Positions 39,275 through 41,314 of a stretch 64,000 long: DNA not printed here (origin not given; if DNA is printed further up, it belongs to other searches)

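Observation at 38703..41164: SufR-like Fe-S-sensing regulator divergent from a 579-aa Rieske-domain fusion protein of unknown function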

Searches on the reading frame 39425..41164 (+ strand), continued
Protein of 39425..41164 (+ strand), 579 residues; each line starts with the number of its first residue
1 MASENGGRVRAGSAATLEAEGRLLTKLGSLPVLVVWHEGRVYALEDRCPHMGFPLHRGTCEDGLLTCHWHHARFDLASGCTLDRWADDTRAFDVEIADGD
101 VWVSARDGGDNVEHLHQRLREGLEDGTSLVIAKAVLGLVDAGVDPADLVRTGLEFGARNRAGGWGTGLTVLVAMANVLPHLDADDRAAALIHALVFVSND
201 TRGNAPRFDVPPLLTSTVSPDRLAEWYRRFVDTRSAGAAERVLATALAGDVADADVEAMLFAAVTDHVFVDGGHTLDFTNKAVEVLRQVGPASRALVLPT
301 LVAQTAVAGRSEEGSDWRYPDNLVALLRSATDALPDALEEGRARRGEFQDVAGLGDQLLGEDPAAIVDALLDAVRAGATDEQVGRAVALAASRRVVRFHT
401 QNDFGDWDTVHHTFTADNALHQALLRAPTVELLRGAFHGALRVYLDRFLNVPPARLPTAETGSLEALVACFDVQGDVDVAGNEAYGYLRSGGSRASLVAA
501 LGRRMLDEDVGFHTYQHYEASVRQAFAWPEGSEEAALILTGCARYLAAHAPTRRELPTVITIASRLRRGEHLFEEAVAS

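Call 9: find_related_loci(query=window:39425-41161:+, collection=genome_contigs, flank=6000)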
Query window:39425-41161:+ (579 aa) in genome_contigs; peptide patterns used: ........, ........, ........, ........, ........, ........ (x = any residue, [..] = any of these).
599 stretches matched a pattern (row limit reached: there are more); 578 encode a relative of the query (tblastn E <= 1e-3); the best 80 are kept; 80 distinct loci.
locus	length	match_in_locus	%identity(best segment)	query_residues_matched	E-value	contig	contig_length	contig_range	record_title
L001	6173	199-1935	74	1-579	0e+0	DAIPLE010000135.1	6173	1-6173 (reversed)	MAG TPA_asm: Actinomycetota bacterium isolate CTOTU25330 NODE_7385_length_6173_cov_10.472377, whole genome shotgun seque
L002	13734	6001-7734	76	1-579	0e+0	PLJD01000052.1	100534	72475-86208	MAG: Actinomycetota bacterium isolate palsa_555 73.20110800_P2D.24_contig_2611, whole genome shotgun sequence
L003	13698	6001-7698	67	10-575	0e+0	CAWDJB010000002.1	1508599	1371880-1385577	MAG: uncultured Acidimicrobiales bacterium isolate MFD06298.bin.1.5 genome assembly, contig: contig_18406, whole genome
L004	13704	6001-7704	65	8-575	0e+0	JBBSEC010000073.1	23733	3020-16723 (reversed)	MAG: Acidimicrobiia bacterium isolate LS1_sbin.32 LS1_sbin.32_K_1475830_L_23733_cov_13.9298, whole genome shotgun sequen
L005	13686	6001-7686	64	10-575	0e+0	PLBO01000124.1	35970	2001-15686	MAG: Actinomycetota bacterium isolate palsa_610 73.20111000_P3M.68_contig_1837, whole genome shotgun sequence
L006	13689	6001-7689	63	9-575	0e+0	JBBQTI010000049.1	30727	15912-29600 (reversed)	MAG: Acidimicrobiia bacterium isolate Co_metawrap_1816 Cmw_1816_k141_11315568_length_30727_cov_13.0000, whole genome sho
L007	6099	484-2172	63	9-575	0e+0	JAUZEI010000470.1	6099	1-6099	MAG: Actinomycetota bacterium isolate BP_119 scaffold_2341325, whole genome shotgun sequence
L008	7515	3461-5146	62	6-576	0e+0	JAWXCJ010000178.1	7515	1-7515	MAG: Actinomycetota bacterium isolate P2IB.169 k99_517264, whole genome shotgun sequence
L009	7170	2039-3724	64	10-575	0e+0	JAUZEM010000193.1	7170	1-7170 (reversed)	MAG: Actinomycetota bacterium isolate BP_122 scaffold_687473, whole genome shotgun sequence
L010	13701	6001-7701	62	8-575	0e+0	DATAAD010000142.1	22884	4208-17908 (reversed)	MAG TPA_asm: Acidimicrobiales bacterium isolate SMAG_U6663 k141_2118687, whole genome shotgun sequence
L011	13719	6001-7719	58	1-574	0e+0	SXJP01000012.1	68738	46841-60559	MAG: Actinomycetota bacterium isolate F1-120-MAGs087 F1-120__c69145, whole genome shotgun sequence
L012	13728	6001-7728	61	8-579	0e+0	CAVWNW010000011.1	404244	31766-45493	MAG: uncultured bacterium isolate MFD09267.bin.2.210 genome assembly, contig: contig_22755, whole genome shotgun sequenc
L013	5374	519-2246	62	1-576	0e+0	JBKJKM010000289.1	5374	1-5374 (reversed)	MAG: Acidimicrobiales bacterium isolate ant_bin.242 k117_1893782, whole genome shotgun sequence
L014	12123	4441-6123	62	7-576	0e+0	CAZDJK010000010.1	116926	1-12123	MAG TPA_asm: uncultured Bifidobacteriaceae bacterium isolate binchicken_co279_24 genome assembly, contig: k141_1323807,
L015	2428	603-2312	62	6-574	0e+0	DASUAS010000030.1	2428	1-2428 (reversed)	MAG TPA_asm: Acidimicrobiia bacterium isolate SMAG_U2501 k141_968713, whole genome shotgun sequence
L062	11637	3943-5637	48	9-576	4e-160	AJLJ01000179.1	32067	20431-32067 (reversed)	Fischerella muscicola SAG 1427-1 = PCC 73103 contig00187, whole genome shotgun sequence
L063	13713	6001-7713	49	9-574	3e-160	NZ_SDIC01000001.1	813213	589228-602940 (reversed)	Halegenticoccus tardaugens strain SYSU A00711 NODE_1_length_813213_cov_129.004, whole genome shotgun sequence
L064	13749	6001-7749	49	1-577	9e-160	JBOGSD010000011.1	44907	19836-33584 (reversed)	MAG: bacterium isolate M3-S_metabat2.bin.423 k127_2304922, whole genome shotgun sequence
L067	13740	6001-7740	46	1-574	1e-158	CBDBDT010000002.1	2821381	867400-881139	MAG: Dehalococcoidia bacterium isolate a89fab70-b9e1-494d-bd9e-b94e8a784799 genome assembly, contig: contig_2, whole gen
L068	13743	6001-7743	45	1-575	3e-158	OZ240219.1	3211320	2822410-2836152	MAG: Dehalococcoidia bacterium isolate 2031b148-c4c3-4f6c-84be-114f427fa112 genome assembly, chromosome: 1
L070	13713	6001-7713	49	9-575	3e-157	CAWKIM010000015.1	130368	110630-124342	MAG: uncultured Rubrobacteraceae bacterium isolate MFD02840.bin.1.199 genome assembly, contig: contig_87472, whole genom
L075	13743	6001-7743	45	9-575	7e-157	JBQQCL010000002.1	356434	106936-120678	Pseudalkalibacillus sp. R45 contig_2, whole genome shotgun sequence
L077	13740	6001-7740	45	1-574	5e-156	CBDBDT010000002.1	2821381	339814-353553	MAG: Dehalococcoidia bacterium isolate a89fab70-b9e1-494d-bd9e-b94e8a784799 genome assembly, contig: contig_2, whole gen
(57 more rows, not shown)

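Call 12: search_protein_representatives(protein=window:39752-41161:+)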
Query: 470 residues. Proteins with E-value up to 0.001 (for the whole library): 1513; up to 1e-10: 851; up to 1e-30: 278. The best 150 are listed.
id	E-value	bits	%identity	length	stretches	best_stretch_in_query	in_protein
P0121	1.0e-122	426.9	56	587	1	3-464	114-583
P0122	2.2e-113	396.1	46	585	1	3-466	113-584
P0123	3.2e-113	395.6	43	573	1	8-467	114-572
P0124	6.9e-111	387.9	46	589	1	6-463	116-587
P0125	6.6e-109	381.4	58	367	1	112-467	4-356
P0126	1.6e-108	380.2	48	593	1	1-465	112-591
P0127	1.1e-107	377.4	59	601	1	1-332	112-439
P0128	7.7e-107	374.6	49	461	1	21-467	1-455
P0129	4.3e-106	372.1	48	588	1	3-466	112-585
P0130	2.6e-104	366.3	44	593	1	6-466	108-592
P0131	3.5e-102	359.2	44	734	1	2-467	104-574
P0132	8.7e-102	357.9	43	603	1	8-466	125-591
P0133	6.8e-101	355.0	43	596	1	8-463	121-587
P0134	8.2e-100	351.4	47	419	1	54-467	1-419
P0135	2.5e-99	349.8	59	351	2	189-443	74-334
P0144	7.9e-92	325.1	41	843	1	1-465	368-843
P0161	1.5e-76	274.8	45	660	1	41-465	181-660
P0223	1.0e-56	209.4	54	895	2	264-452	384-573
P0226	2.7e-56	208.0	64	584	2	114-213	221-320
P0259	1.3e-48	182.7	43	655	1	90-352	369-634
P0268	2.1e-47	178.7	35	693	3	244-378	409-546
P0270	7.3e-47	176.9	49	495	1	2-261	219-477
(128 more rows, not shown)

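Call 17: search_protein_families(library=pfam, proteins=[L075:2365-4251:-, L075:4281-5474:+, L075:5362-5865:+, L075:8345-8791:-, L075:1593-2195:+, L062:1528-2229:-, L062:2339-2644:-, L062:6207-7889:-, L062:8097-8618:-, L062:122-1417:+], max_evalue=0.001)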
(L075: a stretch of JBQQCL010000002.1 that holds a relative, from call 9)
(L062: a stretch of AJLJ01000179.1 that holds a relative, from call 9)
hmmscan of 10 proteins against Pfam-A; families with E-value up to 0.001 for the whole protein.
L075:2365-4251:- (628 aa): 4 families
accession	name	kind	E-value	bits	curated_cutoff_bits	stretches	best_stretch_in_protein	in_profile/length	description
PF13243.12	SQHop_cyclase_C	-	4.4e-99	332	26.1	1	307-623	3-319/319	Squalene-hopene cyclase C-terminal domain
PF13249.12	SQHop_cyclase_N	-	8.5e-84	281.6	26.2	2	11-294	1-288/291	Squalene-hopene cyclase N-terminal domain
PF00432.27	Prenyltrans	-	1e-06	28.9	26.5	0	465-577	51-168/304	Prenyltransferase alpha-alpha toroid domain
PF07678.20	TED_complement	-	1.5e-05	24.7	22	0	509-581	111-188/312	A-macroglobulin TED domain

L075:4281-5474:+ (397 aa): 1 family
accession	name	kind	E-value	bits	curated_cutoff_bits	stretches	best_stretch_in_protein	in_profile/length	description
PF10720.14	DUF2515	-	2.2e-77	260.7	24.3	1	71-354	2-265/294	Protein of unknown function (DUF2515)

L075:5362-5865:+ (167 aa): 0 families

L075:8345-8791:- (148 aa): 4 families
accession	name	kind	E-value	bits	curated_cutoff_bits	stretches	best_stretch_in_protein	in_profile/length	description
PF07719.23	TPR_2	-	2.1e-06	27.9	27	1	64-96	2-34/34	Tetratricopeptide repeat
PF13414.12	TPR_11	-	1.8e-05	24.7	26.8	1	71-99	2-30/42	TPR repeat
PF00515.34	TPR_1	-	3e-05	24.1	27.8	1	63-96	1-34/34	Tetratricopeptide repeat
PF13181.12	TPR_8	-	0.00012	22.4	25.7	1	64-96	2-34/34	Tetratricopeptide repeat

L075:1593-2195:+ (200 aa): 0 families

L062:1528-2229:- (233 aa): 1 family
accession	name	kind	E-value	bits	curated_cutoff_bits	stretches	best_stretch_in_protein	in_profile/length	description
PF05685.18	Uma2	-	2.2e-17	63.5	27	1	35-188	34-168/172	Putative restriction endonuclease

L062:2339-2644:- (101 aa): 1 family
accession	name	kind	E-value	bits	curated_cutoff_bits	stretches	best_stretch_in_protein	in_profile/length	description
PF06803.17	DUF1232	-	5.1e-12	45.8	23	1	25-59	2-36/37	Protein of unknown function (DUF1232)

L062:6207-7889:- (560 aa): 1 family
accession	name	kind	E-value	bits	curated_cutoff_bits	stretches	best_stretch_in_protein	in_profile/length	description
PF00849.27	PseudoU_synth_2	-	4.8e-33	115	26.8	1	362-510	2-151/152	RNA pseudouridylate synthase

L062:8097-8618:- (173 aa): 0 families

L062:122-1417:+ (431 aa): 6 families
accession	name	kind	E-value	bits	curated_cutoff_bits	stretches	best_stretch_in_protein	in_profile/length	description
PF00069.31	Pkinase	-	1e-37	130.4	31.7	1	27-232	1-198/263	Protein kinase domain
PF07714.23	PK_Tyr_Ser-Thr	-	4.1e-20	72.6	23.1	1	29-274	3-250/258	Protein tyrosine and serine/threonine kinase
PF01636.29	APH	-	9.1e-11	42.4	23.2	1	150-176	168-195/239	Phosphotransferase enzyme family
PF03109.22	ABC1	-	2.1e-09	37.3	22.9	1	105-185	142-221/244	ABC1 atypical kinase-like domain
PF01163.29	RIO1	-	9.3e-05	22.6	22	1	102-176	77-149/187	RIO domain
PF06293.20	Kdo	-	0.00069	19.6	21.3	0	132-175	119-166/207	Lipopolysaccharide kinase (Kdo/WaaP) family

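Call 27: predict_structure(alignment_id=A1)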
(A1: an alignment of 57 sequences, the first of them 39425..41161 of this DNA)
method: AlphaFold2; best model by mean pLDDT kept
length: 579 residues; sequences in the alignment: 57
mean_pLDDT: 94.8   pTM: 0.92
mean pLDDT of the five models: 94.8, 94.9, 94.8, 94.3, 93.7
residues with pLDDT >= 90: 537; 70-90: 30; 50-70: 6; < 50: 6
segments of 3 or more residues with pLDDT < 50: 1-5
pLDDT, mean of each block of 10 residues (from residue 1): 59 97 93 97 95 94 95 95 90 96 89 94 95 97 97 98 96 98 98 98 94 94 98 97 96 95 95 96 96 96 95 92 97 97 97 98 98 98 99 97 93 98 96 97 95 94 97 94 98 98 97 98 98 98 98 96 91 63
secondary structure, 60 per line:
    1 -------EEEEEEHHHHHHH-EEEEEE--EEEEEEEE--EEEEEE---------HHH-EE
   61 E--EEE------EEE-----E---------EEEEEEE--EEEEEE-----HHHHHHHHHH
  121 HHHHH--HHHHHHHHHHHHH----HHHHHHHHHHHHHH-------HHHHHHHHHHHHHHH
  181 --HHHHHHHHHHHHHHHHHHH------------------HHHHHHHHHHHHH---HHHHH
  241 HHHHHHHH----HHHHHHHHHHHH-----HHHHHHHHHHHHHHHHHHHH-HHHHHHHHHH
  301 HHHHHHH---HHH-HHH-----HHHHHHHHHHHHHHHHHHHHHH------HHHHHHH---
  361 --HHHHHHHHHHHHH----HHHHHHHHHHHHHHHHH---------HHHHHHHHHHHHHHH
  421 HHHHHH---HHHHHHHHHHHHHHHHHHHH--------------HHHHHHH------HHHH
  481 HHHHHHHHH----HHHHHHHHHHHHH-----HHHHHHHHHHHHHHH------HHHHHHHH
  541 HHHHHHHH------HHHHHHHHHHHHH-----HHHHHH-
elements in order: E8-13 H14-20 E22-27 E30-37 E40-45 E59-61 E64-66 E73-75 E91-97 E100-105 H111-125 H128-140 H145-158 H166-180 H183-201 H220-232 H236-248 H253-264 H270-289 H291-307 H323-344 H351-357 H363-375 H380-396 H406-426 H430-449 H464-470 H477-489 H494-506 H512-526 H533-548 H555-567 H573-578

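Call 31: fold_search(model_id=the predicted structure, library=pdb)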
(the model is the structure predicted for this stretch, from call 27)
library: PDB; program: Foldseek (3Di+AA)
matches with E <= 10: 450; with E <= 0.001: 20
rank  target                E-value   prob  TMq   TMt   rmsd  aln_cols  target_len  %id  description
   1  3d89                  2.6e-05  1.00  0.16  0.67   2.3       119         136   24  Crystal Structure of a Soluble Rieske Ferredoxin from Mus musculus (released 2008-07-15)
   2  4nbb_E                6.1e-05  1.00  0.17  0.82   2.5       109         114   22  Carbazole- and oxygen-bound oxygenase with Ile262 replaced by Val and ferredoxin complex of carbazole 1,9a-dioxygenase (released 2014-03-26)
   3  4nb8_E                8.6e-05  1.00  0.17  0.84   2.6       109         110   22  Oxygenase with Ile262 replaced by Leu and ferredoxin complex of carbazole 1,9a-dioxygenase (released 2014-03-26)
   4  7bui_E                8.9e-05  1.00  0.17  0.84   2.2       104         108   23  Complex of reduced oxygenase and oxidized ferredoxin in carbazole 1,9a- dioxygenase (released 2021-04-07)
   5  4nb9_E                1.0e-04  1.00  0.17  0.84   2.5       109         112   21  Oxygenase with Ile262 replaced by Val and ferredoxin complex of carbazole 1,9a-dioxygenase (released 2014-03-26)
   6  7buh                  1.3e-04  1.00  0.17  0.78   3.0       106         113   22  Reduced ferredoxin of carbazole 1,9a-dioxygenase (released 2021-04-07)
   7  1vck                  1.5e-04  1.00  0.16  0.85   2.0       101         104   23  Crystal structure of ferredoxin component of carbazole 1,9a-dioxygenase of Pseudomonas resinovorans strain CA10 (released 2005-03-01)
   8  4nbc_F                1.5e-04  1.00  0.16  0.85   2.0        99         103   23  Oxygenase with Phe275 replaced by Trp and ferredoxin complex of carbazole 1,9a-dioxygenase (form1) (released 2014-03-26)
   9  4nbe_E                1.5e-04  1.00  0.17  0.82   2.3       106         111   22  Fluorene-bound oxygenase with Phe275 replaced by Trp and ferredoxin complex of carbazole 1,9a-dioxygenase (form2) (released 2014-03-26)
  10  2de5_E                1.7e-04  1.00  0.16  0.84   2.1       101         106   23  Crystal structure of the electron transfer complex between oxygenase and ferredoxin in carbazole 1,9a-dioxygenase (released 2006-12-05)
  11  2de5_D                1.8e-04  1.00  0.17  0.86   2.1       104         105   22  Crystal structure of the electron transfer complex between oxygenase and ferredoxin in carbazole 1,9a-dioxygenase (released 2006-12-05)
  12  2de7_E                2.0e-04  1.00  0.16  0.83   2.1       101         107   23  The substrate-bound complex between oxygenase and ferredoxin in carbazole 1,9a-dioxygenase (released 2006-12-05)
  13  6llh_F                2.1e-04  1.00  0.16  0.84   2.1       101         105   23  Biphenyl-2,3-diol-soaked resting complex of Oxy and Fd in carbazole 1,9a-dioxygenase (released 2021-01-27)
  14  3gce                  5.0e-04  1.00  0.17  0.87   1.9       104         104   23  Ferredoxin of carbazole 1,9a-dioxygenase from Nocardioides aromaticivorans IC177 (released 2009-09-15)
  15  5bok                  5.0e-04  1.00  0.17  0.87   2.0       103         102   20  Ferredoxin component of 3-nitrotoluene dioxygenase from Diaphorobacter sp. strain DS2 (released 2016-07-27)
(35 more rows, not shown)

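Call 46: predict_structure(alignment_id=A3)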
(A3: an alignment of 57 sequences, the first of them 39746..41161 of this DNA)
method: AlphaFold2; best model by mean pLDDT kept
length: 472 residues; sequences in the alignment: 57
mean_pLDDT: 96.2   pTM: 0.95
mean pLDDT of the five models: 96.2, 96.0, 96.0, 95.8, 95.0
residues with pLDDT >= 90: 454; 70-90: 10; 50-70: 6; < 50: 2
segments of 3 or more residues with pLDDT < 50: none
pLDDT, mean of each block of 10 residues (from residue 1): 85 98 98 97 98 97 99 98 99 97 94 97 97 98 95 97 95 98 96 97 92 94 97 98 98 98 99 99 98 94 98 98 97 97 94 98 95 98 98 98 98 99 98 99 97 96 77 46
secondary structure, 60 per line:
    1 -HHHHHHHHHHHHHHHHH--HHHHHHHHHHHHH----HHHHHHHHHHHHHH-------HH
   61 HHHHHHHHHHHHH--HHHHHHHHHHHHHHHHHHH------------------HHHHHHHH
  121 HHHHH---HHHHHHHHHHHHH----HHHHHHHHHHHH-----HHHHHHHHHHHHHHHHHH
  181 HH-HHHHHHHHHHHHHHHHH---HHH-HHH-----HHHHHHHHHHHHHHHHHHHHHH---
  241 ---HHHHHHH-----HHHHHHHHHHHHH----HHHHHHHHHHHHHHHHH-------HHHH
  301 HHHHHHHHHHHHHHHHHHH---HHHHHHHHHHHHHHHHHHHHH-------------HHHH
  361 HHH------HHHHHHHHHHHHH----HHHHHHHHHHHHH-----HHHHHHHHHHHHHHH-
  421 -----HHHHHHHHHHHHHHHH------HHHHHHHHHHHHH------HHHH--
elements in order: H2-18 H21-33 H38-51 H59-73 H76-94 H113-125 H129-141 H146-157 H163-182 H184-200 H216-237 H244-250 H256-268 H273-289 H297-319 H323-343 H357-363 H370-382 H387-399 H405-419 H426-441 H448-460 H467-470

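Call 48: fold_search(model_id=the predicted structure, library=pdb)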
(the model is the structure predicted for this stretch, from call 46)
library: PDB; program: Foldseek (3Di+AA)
matches with E <= 10: 310; with E <= 0.001: 0
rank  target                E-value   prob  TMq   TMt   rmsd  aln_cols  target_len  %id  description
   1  4tpg_A                8.9e-02  0.11  0.12  0.13  22.6       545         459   12  Selectivity mechanism of a bacterial homologue of the human drug peptide transporters PepT1 and PepT2 (released 2014-07-09)
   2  7lo8_Z                1.4e-01  0.14  0.13  0.16  20.0       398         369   11  NorA in complex with Fab36 (released 2022-04-20)
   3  3owa_B                3.5e-01  0.12  0.14  0.12  20.2       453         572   10  Crystal Structure of Acyl-CoA Dehydrogenase complexed with FAD from Bacillus anthracis (released 2010-10-13)
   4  4igg_A                5.0e-01  0.08  0.16  0.12  27.1       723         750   11  Full-length human alpha-catenin crystal structure (released 2012-12-26)
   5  9b46                  6.8e-01  0.04  0.12  0.09  26.6       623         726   12  Mycolicibacterium smegmatis MmpL5 structure (released 2024-10-02)
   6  8s4u_A                7.4e-01  0.06  0.12  0.13  20.1       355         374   11  Cryo-EM structure of apo human SLC19A3 in outward-open state (released 2024-10-02)
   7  7mhy_A                7.4e-01  0.04  0.12  0.12  21.7       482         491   11  Human Hedgehog acyltransferase (HHAT) in complex with palmitoyl-CoA and two Fab antibody fragments (released 2021-06-16)
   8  9jrl                  8.8e-01  0.05  0.11  0.13  19.4       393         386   12  outward-open hSLC19A1 + PT523 (released 2025-02-26)
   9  9jrm                  9.2e-01  0.04  0.10  0.12  21.6       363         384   13  outward-open hSLC19A1 + 2'3'-CDAS (released 2025-02-26)
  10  9i61_C                9.2e-01  0.03  0.12  0.11  25.2       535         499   12  Transient activated state of BetP in complex with betaine (released 2026-02-18)
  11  6oix_B                9.2e-01  0.03  0.11  0.11  26.6       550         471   10  Structure of Escherichia coli dGTPase bound to GTP (released 2019-05-08)
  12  9gi0_B                1.0e+00  0.03  0.11  0.09  28.4       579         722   12  Truncated MmpL4 in detergent (released 2025-02-19)
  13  5d6k                  1.0e+00  0.04  0.13  0.13  20.7       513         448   10  PepT - CIM (released 2016-08-17)
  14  6ghj_A                1.0e+00  0.03  0.11  0.11  20.6       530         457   10  PepTSt in complex with tripeptide Phe-Ala-Gln (released 2018-09-19)
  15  9jrk                  1.2e+00  0.05  0.12  0.13  21.2       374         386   12  outward-open hSLC19A1 + MTX (released 2025-02-26)
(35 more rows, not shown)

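Call 53: search_solved_structures(query=A2, max_evalue=10)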
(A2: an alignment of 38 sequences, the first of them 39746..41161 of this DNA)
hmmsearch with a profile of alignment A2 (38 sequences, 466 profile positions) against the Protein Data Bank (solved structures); distinct sequences matched with E-value up to 10: 7.
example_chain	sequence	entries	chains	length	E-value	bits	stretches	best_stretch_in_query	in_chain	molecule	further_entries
2kua_A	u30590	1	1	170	0.9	11.6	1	369-409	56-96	Bcl-2-like protein 10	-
6ikk_A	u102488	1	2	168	0.91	11.6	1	37-88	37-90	YfiB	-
2iyo_A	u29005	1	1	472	1.5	10.9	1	164-268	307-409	6-PHOSPHOGLUCONATE DEHYDROGENASE, DECARBOXYLATING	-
2iyp_A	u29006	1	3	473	1.5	10.9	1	164-268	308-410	6-PHOSPHOGLUCONATE DEHYDROGENASE, DECARBOXYLATING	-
2iz0_A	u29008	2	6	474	1.5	10.9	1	164-268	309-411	6-PHOSPHOGLUCONATE DEHYDROGENASE, DECARBOXYLATING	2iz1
4euk_A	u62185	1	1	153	1.7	10.7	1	163-196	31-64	Histidine kinase 5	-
9dir_A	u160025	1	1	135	1.8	10.6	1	210-282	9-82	ChuA binding protein G7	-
